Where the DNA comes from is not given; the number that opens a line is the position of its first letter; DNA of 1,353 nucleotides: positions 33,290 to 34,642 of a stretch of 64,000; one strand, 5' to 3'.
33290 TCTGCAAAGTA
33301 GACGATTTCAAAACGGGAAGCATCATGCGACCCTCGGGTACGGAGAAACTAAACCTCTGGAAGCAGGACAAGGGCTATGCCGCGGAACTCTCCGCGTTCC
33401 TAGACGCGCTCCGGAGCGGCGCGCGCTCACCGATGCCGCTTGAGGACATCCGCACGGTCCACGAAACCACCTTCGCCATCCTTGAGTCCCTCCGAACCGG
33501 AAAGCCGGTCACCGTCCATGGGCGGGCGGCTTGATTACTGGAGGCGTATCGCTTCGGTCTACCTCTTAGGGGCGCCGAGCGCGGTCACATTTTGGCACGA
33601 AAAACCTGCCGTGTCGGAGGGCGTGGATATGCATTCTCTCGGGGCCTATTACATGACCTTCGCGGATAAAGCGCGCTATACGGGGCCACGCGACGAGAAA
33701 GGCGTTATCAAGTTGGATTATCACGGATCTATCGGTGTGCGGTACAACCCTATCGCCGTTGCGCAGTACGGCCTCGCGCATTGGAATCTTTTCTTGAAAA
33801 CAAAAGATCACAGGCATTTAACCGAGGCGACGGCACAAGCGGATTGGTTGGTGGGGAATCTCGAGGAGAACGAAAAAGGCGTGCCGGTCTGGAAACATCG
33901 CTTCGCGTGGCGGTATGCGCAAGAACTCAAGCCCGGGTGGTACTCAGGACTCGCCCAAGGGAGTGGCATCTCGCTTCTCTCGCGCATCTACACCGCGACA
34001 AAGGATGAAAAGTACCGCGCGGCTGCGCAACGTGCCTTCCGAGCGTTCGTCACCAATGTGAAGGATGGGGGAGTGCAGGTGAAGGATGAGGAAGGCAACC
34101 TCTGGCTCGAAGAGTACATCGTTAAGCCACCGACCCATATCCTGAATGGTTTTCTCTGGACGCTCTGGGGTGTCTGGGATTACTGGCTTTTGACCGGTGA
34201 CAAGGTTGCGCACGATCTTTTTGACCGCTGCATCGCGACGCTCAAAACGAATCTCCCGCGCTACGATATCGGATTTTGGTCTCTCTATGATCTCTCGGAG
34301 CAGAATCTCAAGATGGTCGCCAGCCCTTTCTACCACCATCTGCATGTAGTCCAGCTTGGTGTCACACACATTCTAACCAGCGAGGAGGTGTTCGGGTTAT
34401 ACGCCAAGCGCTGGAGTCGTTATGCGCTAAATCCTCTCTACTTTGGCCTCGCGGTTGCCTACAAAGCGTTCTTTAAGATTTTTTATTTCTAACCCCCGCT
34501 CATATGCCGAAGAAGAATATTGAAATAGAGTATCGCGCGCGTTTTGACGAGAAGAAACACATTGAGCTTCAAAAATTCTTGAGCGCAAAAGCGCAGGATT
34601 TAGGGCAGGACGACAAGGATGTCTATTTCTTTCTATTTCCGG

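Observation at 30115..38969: Uronic-acid branch with a heparosan-type glucuronyl C5-epimerase-like protein and an AsnB-like amidotransferase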

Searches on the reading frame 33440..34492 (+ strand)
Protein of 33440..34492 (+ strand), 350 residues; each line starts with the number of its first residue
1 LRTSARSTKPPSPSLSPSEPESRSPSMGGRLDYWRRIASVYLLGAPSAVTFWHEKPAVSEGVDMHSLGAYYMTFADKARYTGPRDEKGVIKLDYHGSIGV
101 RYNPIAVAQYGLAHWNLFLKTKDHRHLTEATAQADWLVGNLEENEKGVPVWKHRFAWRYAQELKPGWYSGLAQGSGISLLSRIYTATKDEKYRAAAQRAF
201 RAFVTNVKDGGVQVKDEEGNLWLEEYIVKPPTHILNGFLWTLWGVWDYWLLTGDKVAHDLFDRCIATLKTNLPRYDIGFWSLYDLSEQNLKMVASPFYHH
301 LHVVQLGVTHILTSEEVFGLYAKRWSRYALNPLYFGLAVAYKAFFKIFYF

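Call 3: search_protein_families(library=pfam, proteins=[window:33440-34492:+], max_evalue=0.01)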
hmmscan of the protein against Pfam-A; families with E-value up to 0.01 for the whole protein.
window:33440-34492:+ (350 aa): 1 family
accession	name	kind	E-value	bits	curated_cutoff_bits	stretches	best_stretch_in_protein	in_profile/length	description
PF06662.19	C5-epim_C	-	5.7e-47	160.1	23.3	1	151-326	7-187/188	D-glucuronyl C5-epimerase C-terminus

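Call 5: search_protein_families(library=ncbifam, proteins=[window:33440-34492:+], max_evalue=0.001)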
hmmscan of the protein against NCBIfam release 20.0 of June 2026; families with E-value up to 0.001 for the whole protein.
window:33440-34492:+ (350 aa): 2 families
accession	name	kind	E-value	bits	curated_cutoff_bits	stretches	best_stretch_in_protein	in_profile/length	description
NF038150.1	lanthi_synth_IV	equivalog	0.00088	17.7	650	0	108-208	606-704/851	class IV lanthionine synthetase LanL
NF038151.1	lanthi_synth_III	equivalog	0.00098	17.6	575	0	110-206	612-698/833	class III lanthionine synthetase LanKC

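Call 13: find_homologous_proteins(query=window:33518-34489:+)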
Query window:33518-34489:+ (324 aa): 3684 proteins with E <= 0.001 among 4642 candidates; the best 120 are listed.
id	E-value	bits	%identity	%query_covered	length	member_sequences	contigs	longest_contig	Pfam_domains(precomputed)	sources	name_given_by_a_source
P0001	3.3e-224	762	100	100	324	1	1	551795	PF06662.20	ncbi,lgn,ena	-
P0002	7.2e-135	468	62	100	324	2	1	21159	PF06662.20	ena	-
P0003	2.3e-134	466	61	99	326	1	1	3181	PF06662.20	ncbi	-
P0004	2.7e-131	456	59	100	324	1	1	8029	PF06662.20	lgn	-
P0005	4.1e-131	455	61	100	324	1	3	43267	PF06662.20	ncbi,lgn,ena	-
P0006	8.1e-129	448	58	100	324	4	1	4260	PF06662.20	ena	-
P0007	1.2e-128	447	60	100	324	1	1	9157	PF06662.20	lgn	-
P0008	1.3e-127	444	57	100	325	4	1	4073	PF06662.20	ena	-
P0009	1.4e-127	444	60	100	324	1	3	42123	PF06662.20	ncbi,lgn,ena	-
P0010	7.6e-127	441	59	100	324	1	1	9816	PF06662.20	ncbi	-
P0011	1.8e-126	440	59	100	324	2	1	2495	PF06662.20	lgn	-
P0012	2.1e-126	440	59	100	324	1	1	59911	PF06662.20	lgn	-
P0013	2.2e-126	440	58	100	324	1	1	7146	PF06662.20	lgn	-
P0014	4.8e-126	439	58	100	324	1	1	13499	PF06662.20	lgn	-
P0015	1.0e-125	438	58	100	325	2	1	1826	PF06662.20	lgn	-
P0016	1.0e-125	438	59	100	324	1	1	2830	PF06662.20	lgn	-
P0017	1.6e-125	437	59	100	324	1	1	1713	PF06662.20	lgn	-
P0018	1.6e-125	437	59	100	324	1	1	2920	PF06662.20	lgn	-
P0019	3.4e-125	436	59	100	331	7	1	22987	PF06662.20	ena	-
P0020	6.4e-125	435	59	100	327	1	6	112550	PF06662.20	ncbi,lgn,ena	ncbi:MAG: D-glucuronyl C5-epimerase family protein [Patescibacteria group bacterium]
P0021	1.1e-124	434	59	100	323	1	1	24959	PF06662.20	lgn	-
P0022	1.6e-124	434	58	99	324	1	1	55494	PF06662.20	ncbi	ncbi:MAG: D-glucuronyl C5-epimerase family protein [Candidatus Brennerbacteria bacterium]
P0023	1.6e-124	434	57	99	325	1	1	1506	PF06662.20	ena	-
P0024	2.0e-124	433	59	100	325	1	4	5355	PF06662.20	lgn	-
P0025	2.7e-124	433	58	99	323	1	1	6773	PF06662.20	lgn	-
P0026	3.1e-124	433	57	100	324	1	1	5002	PF06662.20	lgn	-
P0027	4.3e-124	432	56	99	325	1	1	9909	PF06662.20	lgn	-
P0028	4.4e-124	432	57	100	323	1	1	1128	PF06662.20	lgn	-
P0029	7.1e-124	432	56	100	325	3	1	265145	PF06662.20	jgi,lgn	jgi:hypothetical protein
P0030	1.1e-123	431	59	100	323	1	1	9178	PF06662.20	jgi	jgi:hypothetical protein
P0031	1.5e-123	430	58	100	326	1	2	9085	PF06662.20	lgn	-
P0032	1.8e-123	430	58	99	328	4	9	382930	PF06662.20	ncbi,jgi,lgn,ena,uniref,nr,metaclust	ncbi:MAG: D-glucuronyl C5-epimerase [Candidatus Wolfebacteria bacterium GW2011_GWA1_44_24]|uniref:D-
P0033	2.0e-123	430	60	100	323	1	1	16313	PF06662.20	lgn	-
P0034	3.3e-123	429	57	100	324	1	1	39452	PF06662.20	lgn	-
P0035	4.9e-123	429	58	100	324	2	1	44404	PF06662.20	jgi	jgi:heparosan-N-sulfate-glucuronate 5-epimerase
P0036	1.1e-122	428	55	100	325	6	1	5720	PF06662.20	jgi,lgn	jgi:hypothetical protein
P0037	1.2e-122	428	57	100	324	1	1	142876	PF06662.20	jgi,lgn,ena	-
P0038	2.9e-122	426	57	100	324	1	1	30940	PF06662.20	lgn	-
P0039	3.8e-122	426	58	99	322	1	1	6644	PF06662.20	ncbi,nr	ncbi:MAG: D-glucuronyl C5-epimerase family protein [Candidatus Jorgensenbacteria bacterium]|nr:D-glu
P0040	3.8e-122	426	56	99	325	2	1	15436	PF06662.20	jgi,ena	-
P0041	7.3e-122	425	58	99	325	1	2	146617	PF06662.20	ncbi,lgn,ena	ncbi:MAG: D-glucuronyl C5-epimerase family protein [Patescibacteria group bacterium]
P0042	7.5e-122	425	59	99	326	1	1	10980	PF06662.20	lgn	-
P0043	7.7e-122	425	57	100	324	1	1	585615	PF06662.20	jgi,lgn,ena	-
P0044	1.5e-121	424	57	99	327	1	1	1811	PF06662.20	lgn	-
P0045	1.6e-121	424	57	100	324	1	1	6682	PF06662.20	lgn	-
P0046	4.3e-121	422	58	100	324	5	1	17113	PF06662.20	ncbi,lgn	-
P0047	1.2e-120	421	55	100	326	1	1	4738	PF06662.20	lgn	-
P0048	1.8e-120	420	56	100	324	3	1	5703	PF06662.20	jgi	-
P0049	6.4e-120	419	55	100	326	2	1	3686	PF06662.20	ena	-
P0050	1.4e-119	417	56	100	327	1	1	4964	PF06662.20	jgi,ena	-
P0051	2.4e-119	417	56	99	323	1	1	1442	PF06662.20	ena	-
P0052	3.2e-119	416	56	100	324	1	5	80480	PF06662.20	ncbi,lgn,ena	ncbi:MAG: D-glucuronyl C5-epimerase family protein [Patescibacteria group bacterium]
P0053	3.3e-119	416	57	100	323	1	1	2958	PF06662.20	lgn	-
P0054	3.9e-119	416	56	99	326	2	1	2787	PF06662.20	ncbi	-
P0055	5.3e-119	416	56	100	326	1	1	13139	PF06662.20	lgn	-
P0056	5.3e-119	416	57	100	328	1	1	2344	PF06662.20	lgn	-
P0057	1.2e-118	414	57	100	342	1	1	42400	PF06662.20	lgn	-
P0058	1.4e-118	414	53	100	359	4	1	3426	PF06662.20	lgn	-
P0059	1.6e-118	414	57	100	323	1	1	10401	PF06662.20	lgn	-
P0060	2.1e-118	414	57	99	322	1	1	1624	PF06662.20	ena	-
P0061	3.1e-118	413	56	99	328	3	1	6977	PF06662.20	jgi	jgi:hypothetical protein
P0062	3.9e-118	413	57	99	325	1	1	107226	PF06662.20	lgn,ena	-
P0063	4.6e-118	412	55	100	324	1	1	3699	PF06662.20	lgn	-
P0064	5.3e-118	412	57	100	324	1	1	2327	PF06662.20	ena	-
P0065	5.9e-118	412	54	99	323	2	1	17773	PF06662.20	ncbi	-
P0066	6.4e-118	412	58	99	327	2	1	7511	PF06662.20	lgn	-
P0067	8.4e-118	412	54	99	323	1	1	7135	PF06662.20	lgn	-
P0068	1.6e-117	411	56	100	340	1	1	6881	PF06662.20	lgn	-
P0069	2.3e-117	410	58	98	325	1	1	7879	PF06662.20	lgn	-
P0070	4.3e-117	409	56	100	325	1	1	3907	PF06662.20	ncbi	-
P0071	5.2e-117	409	56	99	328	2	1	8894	PF06662.20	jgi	jgi:hypothetical protein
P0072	5.9e-117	409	55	100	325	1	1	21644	PF06662.20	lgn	-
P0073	8.3e-117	408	54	100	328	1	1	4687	PF06662.20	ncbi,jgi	-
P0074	9.9e-117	408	56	99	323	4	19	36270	PF06662.20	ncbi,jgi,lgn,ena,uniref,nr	ncbi:hypothetical protein A3I34_01370 [Candidatus Jorgensenbacteria bacterium RIFCSPLOWO2_02_FULL_45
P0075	1.2e-116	408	53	99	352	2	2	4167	PF06662.20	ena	-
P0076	1.3e-116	408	54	100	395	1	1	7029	PF06662.20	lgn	-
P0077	1.5e-116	408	56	100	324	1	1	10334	PF07470.20,PF06662.20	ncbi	ncbi:MAG: D-glucuronyl C5-epimerase family protein [Candidatus Magasanikbacteria bacterium]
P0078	1.8e-116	407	56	99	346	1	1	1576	PF06662.20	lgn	-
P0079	1.8e-116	407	56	99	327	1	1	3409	PF06662.20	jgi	jgi:heparosan-N-sulfate-glucuronate 5-epimerase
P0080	2.1e-116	407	55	99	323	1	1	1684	PF06662.20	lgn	-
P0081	2.6e-116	407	58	100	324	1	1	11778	PF06662.20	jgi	-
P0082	3.0e-116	406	55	99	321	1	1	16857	PF06662.20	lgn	-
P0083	1.0e-115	405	55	100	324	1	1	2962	PF06662.20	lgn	-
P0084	1.0e-115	405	55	100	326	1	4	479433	PF06662.20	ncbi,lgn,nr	ncbi:MAG: D-glucuronyl C5-epimerase family protein [Patescibacteria group bacterium]|nr:D-glucuronyl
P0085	2.0e-115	404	54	99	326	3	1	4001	PF06662.20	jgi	-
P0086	2.5e-115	403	62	86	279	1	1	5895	PF06662.20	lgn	-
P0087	3.7e-115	403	55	98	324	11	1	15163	PF06662.20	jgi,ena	-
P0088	5.2e-115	402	54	100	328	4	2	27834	PF06662.20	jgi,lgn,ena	-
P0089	1.9e-114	401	55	100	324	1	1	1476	PF06662.20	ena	-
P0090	2.2e-114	400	55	99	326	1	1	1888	PF06662.20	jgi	jgi:hypothetical protein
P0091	2.9e-114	400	54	100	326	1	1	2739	PF06662.20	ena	-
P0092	1.6e-113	398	54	100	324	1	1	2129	PF06662.20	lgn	-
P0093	2.0e-113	397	62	86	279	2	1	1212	PF06662.20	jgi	jgi:hypothetical protein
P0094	3.8e-113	396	54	99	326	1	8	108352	PF06662.20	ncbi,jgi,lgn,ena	-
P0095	4.0e-113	396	53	100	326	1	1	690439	PF06662.20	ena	-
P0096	4.2e-113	396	54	100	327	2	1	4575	PF07944.19,PF06662.20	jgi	-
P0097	5.6e-113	396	54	99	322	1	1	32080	PF06662.20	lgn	-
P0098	5.8e-113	396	53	100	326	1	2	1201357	PF06662.20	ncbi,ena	-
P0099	1.1e-112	395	53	100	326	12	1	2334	PF06662.20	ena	-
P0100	1.1e-112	395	56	100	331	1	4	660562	PF06662.20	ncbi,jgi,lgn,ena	-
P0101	1.5e-112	394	54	100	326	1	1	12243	PF06662.20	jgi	jgi:heparosan-N-sulfate-glucuronate 5-epimerase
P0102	2.2e-112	394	53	100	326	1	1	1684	PF06662.20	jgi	-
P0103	2.6e-112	394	54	100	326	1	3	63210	PF06662.20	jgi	jgi:heparosan-N-sulfate-glucuronate 5-epimerase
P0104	2.7e-112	394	53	100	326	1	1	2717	PF06662.20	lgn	-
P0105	3.4e-112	393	53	100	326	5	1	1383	PF06662.20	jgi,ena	-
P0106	3.9e-112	393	53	100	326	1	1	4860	PF06662.20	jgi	jgi:heparosan-N-sulfate-glucuronate 5-epimerase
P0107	6.5e-112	392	53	100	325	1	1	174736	PF06662.20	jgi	jgi:heparosan-N-sulfate-glucuronate 5-epimerase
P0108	7.7e-112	392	53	100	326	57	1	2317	PF06662.20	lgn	-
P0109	1.0e-111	392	52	100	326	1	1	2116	PF06662.20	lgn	-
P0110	1.1e-111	391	54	100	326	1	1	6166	PF06662.20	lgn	-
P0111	1.3e-111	391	52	100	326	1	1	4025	PF06662.20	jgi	jgi:heparosan-N-sulfate-glucuronate 5-epimerase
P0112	1.6e-111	391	54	100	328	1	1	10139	PF06662.20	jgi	-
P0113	1.9e-111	391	55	99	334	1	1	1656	PF06662.20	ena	-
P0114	2.8e-111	390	54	100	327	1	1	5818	PF06662.20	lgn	-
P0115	3.1e-111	390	53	100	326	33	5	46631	PF06662.20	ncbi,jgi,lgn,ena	-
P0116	3.1e-111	390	52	100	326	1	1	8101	PF06662.20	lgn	-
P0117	3.8e-111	390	54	100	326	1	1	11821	PF06662.20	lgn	-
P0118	3.9e-111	390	52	100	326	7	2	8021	PF06662.20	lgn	-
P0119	4.2e-111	390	52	100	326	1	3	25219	PF06662.20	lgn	-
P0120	4.2e-111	390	53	100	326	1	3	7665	PF06662.20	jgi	jgi:heparosan-N-sulfate-glucuronate 5-epimerase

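Call 14: search_solved_structures(query=window:33518-34489:+, max_evalue=1, show_alignments=2)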
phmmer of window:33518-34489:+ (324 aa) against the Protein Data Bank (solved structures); distinct sequences matched with E-value up to 1: 7.
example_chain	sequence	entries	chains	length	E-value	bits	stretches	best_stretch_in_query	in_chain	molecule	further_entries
6hzz_A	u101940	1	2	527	6.8e-32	114.2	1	99-303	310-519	D-glucuronyl C5-epimerase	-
6i01_A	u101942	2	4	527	2e-31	112.7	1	99-303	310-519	D-glucuronyl C5-epimerase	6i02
4pw2_A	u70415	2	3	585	4.2e-30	108.3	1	96-303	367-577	D-glucuronyl C5 epimerase B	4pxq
3pmm_A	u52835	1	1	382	0.054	15.9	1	167-240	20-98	Putative cytoplasmic protein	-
4v1r_A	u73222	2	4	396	0.069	15.5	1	70-173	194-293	ALPHA-1,6-MANNANASE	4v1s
2e5g_A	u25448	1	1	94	0.19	14.1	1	34-101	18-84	U6 snRNA-specific terminal uridylyltransferase 1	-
3w1o_A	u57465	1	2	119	0.4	13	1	91-151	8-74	DNA mimic protein DMP12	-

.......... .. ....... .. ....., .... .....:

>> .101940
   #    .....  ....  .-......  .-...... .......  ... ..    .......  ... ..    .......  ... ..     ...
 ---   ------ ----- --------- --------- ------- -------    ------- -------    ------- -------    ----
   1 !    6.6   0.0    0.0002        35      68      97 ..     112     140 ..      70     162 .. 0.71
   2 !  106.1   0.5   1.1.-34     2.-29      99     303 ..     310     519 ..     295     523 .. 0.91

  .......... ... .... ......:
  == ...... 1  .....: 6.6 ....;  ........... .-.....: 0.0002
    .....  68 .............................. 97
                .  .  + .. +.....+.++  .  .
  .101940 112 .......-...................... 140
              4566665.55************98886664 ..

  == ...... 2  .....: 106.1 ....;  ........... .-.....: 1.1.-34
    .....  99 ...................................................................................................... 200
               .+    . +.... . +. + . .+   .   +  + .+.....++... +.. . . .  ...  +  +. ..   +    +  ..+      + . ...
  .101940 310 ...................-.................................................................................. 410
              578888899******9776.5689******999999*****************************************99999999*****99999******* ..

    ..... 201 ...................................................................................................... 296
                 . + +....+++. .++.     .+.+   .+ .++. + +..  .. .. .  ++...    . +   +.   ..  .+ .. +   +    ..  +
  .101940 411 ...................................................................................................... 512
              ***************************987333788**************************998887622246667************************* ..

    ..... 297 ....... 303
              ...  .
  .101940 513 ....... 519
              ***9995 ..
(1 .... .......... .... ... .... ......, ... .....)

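Call 15: find_encoding_contigs(protein=P0001, flank=10000, max_places=3)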
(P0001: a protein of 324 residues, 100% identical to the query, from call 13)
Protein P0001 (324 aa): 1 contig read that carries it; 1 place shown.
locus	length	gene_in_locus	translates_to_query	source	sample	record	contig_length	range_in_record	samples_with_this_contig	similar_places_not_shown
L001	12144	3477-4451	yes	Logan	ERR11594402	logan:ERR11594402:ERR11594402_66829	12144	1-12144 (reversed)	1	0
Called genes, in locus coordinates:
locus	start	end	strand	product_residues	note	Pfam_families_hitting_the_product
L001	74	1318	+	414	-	PF03446:NAD_binding_2, PF03721:UDPG_MGDP_dh_N, PF00984:UDPG_MGDP_dh, PF03720:UDPG_MGDP_dh_C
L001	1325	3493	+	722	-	PF08240:ADH_N (weak), PF00107:ADH_zinc_N, PF01408:GFO_IDH_MocA, PF03447:NAD_binding_3, PF02894:GFO_IDH_MocA_C, PF22725:GFO_IDH_MocA_C3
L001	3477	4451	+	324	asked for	PF06662:C5-epim_C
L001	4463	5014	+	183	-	PF01928:CYTH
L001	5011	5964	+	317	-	PF10343:Q_salvage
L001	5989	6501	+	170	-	PF19371:DUF5946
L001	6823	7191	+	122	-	-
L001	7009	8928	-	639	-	PF13522:GATase_6, PF13537:GATase_7, PF00733:Asn_synthase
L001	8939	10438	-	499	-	PF01943:Polysacc_synt, PF03023:MurJ, PF13440:Polysacc_synt_3, PF01554:MatE (weak)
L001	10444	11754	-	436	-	PF02397:Bac_transf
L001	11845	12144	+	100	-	?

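Call 24: find_related_loci(query=A1, collection=genome_contigs, flank=10000)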
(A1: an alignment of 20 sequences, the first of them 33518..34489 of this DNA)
Query A1 (324 aa) in genome_contigs; peptide patterns used: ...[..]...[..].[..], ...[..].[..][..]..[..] (x = any residue, [..] = any of these).
557 stretches matched a pattern; 526 encode a relative of the query (tblastn E <= 1e-3); the best 80 are kept; 80 distinct loci.
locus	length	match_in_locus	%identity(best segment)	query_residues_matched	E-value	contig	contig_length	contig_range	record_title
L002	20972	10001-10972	59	1-324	2e-129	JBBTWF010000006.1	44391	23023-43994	MAG: Patescibacteria group bacterium isolate H41-bin263_1 H41_bin263_1_000000000006, whole genome shotgun sequence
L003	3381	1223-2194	58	1-324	2e-131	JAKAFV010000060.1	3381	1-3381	MAG: bacterium isolate WY2.bin132 NODE_62987_length_3381_cov_1.310695, whole genome shotgun sequence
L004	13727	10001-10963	58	3-324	6e-126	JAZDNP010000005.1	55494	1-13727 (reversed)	MAG: Candidatus Brennerbacteria bacterium isolate MEGAHIT-group-0.716 k141_16319803, whole genome shotgun sequence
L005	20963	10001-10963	58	4-324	3e-124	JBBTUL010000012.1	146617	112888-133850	MAG: Patescibacteria group bacterium isolate H41-bin154_1 H41_bin154_1_000000000012, whole genome shotgun sequence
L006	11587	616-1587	56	1-324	1e-122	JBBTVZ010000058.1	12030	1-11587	MAG: Patescibacteria group bacterium isolate H43-bin074_1 H43_bin074_1_000000000058, whole genome shotgun sequence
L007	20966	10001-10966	58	4-324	4e-127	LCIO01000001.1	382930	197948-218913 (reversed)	MAG: Candidatus Wolfebacteria bacterium GW2011_GWA1_44_24 UW50_C0001, whole genome shotgun sequence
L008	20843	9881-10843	56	4-324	4e-119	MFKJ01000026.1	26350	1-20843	MAG: Candidatus Jorgensenbacteria bacterium RIFCSPHIGHO2_02_FULL_45_20 rifcsphigho2_02_scaffold_5752, whole genome shotg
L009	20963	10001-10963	60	5-324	7e-129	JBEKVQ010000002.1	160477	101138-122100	MAG: Minisyncoccia bacterium isolate SPRUCE 608 SPRUCE_608_2, whole genome shotgun sequence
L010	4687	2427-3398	54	1-324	6e-118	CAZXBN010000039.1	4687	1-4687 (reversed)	MAG TPA_asm: uncultured Candidatus Saccharibacteria bacterium isolate binchicken_co13_450 genome assembly, contig: NODE_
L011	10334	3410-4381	56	1-324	6e-114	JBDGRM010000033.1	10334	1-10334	MAG: Candidatus Magasanikbacteria bacterium isolate DAL-Ass_45c_73C1R DAL-Ass_45_73C1R_1_33, whole genome shotgun sequen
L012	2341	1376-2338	52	4-324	2e-119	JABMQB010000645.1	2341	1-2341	MAG: Mariniphaga sp. isolate bin.676 k141_4704601, whole genome shotgun sequence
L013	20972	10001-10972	52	1-324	3e-112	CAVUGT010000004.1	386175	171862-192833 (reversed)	MAG: Terriglobia bacterium isolate MFD02134.bin.3.166 genome assembly, contig: contig_2059, whole genome shotgun sequenc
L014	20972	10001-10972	53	1-324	4e-112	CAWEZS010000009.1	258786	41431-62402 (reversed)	MAG: Terriglobia bacterium isolate MFD06085.bin.1.35 genome assembly, contig: contig_36075, whole genome shotgun sequenc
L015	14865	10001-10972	53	1-324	3e-112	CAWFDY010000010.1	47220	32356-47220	MAG: Terriglobia bacterium isolate MFD05521.bin.1.213 genome assembly, contig: contig_77651, whole genome shotgun sequen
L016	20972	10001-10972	52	1-324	1e-111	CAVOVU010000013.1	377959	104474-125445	MAG: Terriglobia bacterium isolate MFD00031.bin.1.169 genome assembly, contig: contig_4413, whole genome shotgun sequenc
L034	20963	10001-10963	53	4-324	1e-108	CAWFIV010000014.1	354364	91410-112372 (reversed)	MAG: uncultured Acidobacteriota bacterium isolate MFD02248.bin.1.173 genome assembly, contig: contig_44908, whole genome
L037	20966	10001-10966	52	3-324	2e-108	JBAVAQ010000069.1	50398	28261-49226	MAG: Terriglobales bacterium isolate MFD09235_ilm_asm_bin5 k127_501234, whole genome shotgun sequence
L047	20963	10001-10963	51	4-324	2e-107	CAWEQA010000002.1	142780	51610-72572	MAG: uncultured Acidobacteriaceae bacterium isolate MFD01872.bin.2.64 genome assembly, contig: contig_109853, whole geno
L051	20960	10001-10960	53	5-324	2e-107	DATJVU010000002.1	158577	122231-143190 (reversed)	MAG TPA_asm: Candidatus Solibacter sp. isolate SMAG_U15081 k141_1370194, whole genome shotgun sequence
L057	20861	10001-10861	55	1-287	1e-106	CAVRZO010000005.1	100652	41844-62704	MAG: Terriglobia bacterium isolate MFD06085.bin.1.94 genome assembly, contig: contig_17044, whole genome shotgun sequenc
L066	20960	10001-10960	52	5-324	3e-106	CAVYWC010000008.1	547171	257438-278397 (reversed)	MAG: uncultured Acidobacteriaceae bacterium isolate MFD03044.bin.1.150 genome assembly, contig: contig_40530, whole geno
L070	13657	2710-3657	52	5-320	1e-106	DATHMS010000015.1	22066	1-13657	MAG TPA_asm: Candidatus Sulfotelmatobacter sp. isolate SMAG_U12638 k141_10361, whole genome shotgun sequence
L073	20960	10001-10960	53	5-324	2e-106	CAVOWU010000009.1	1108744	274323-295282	MAG: uncultured Acidobacteriota bacterium isolate MFD00082.bin.1.156 genome assembly, contig: contig_258, whole genome s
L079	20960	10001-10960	52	5-324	5e-106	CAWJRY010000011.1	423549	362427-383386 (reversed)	MAG: uncultured Acidobacteriaceae bacterium isolate MFD01633.bin.1.241 genome assembly, contig: contig_34669, whole geno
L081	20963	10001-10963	51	3-324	4e-106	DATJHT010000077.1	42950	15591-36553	MAG TPA_asm: Terriglobales bacterium isolate SMAG_U15519 k141_5382160, whole genome shotgun sequence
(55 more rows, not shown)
